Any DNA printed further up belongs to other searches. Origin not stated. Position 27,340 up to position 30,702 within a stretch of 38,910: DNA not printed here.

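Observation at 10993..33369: One 22.4-kb ORF encoding a 7,458-aa modular lipoprotein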

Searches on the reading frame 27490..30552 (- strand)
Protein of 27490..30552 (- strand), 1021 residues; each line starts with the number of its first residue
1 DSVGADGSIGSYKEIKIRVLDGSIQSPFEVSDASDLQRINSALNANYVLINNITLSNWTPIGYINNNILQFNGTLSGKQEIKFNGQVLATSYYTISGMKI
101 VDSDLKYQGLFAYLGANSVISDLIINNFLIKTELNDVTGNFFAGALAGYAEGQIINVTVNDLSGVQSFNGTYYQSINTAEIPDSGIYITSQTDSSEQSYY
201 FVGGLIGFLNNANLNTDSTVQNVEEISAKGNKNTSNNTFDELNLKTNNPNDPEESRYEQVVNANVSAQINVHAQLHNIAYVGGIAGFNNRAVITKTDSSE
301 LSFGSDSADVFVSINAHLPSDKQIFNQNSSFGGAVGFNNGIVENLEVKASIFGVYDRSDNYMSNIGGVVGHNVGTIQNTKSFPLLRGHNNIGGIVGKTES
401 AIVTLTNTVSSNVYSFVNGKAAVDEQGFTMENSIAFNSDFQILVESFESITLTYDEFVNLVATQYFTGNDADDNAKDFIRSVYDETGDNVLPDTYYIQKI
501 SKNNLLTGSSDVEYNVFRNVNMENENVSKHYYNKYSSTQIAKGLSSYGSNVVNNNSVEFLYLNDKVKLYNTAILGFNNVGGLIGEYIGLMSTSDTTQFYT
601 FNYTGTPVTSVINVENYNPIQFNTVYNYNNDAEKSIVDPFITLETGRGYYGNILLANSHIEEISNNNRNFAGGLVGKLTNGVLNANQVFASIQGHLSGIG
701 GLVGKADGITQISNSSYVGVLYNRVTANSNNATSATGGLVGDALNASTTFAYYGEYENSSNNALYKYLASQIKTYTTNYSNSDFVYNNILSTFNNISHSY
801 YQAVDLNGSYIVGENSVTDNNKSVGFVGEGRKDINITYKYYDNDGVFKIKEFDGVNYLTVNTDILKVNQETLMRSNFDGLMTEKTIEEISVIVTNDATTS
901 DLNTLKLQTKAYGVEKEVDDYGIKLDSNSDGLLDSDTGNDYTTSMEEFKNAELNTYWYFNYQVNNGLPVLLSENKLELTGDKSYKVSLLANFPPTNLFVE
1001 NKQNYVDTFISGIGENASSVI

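Call 8: search_protein_families(library=pfam, proteins=[window:27490-30552:-], max_evalue=5)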
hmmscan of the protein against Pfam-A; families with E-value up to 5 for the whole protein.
window:27490-30552:- (1021 aa): 1 family
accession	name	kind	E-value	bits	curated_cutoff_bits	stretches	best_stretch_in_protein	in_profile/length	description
PF07581.17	Glug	-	1.6e-06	28.5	20.5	2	697-716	3-22/28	The GLUG motif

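Call 9: search_protein_families(library=ncbifam, proteins=[window:27490-30552:-], max_evalue=1)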
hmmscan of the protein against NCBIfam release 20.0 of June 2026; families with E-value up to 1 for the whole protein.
window:27490-30552:- (1021 aa): 1 family
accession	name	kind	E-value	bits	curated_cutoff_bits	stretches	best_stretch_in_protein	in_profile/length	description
TIGR00199.1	PncC_domain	subfamily_domain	0.066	13.3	68.9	0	175-215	11-51/149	nicotinamide-nucleotide amidohydrolase family protein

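Call 15: find_homologous_proteins(query=window:27490-30552:-, max_evalue=0.00001)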
Query window:27490-30552:-: 8000 candidates shared short words with the query, none scored E <= 0.00001.
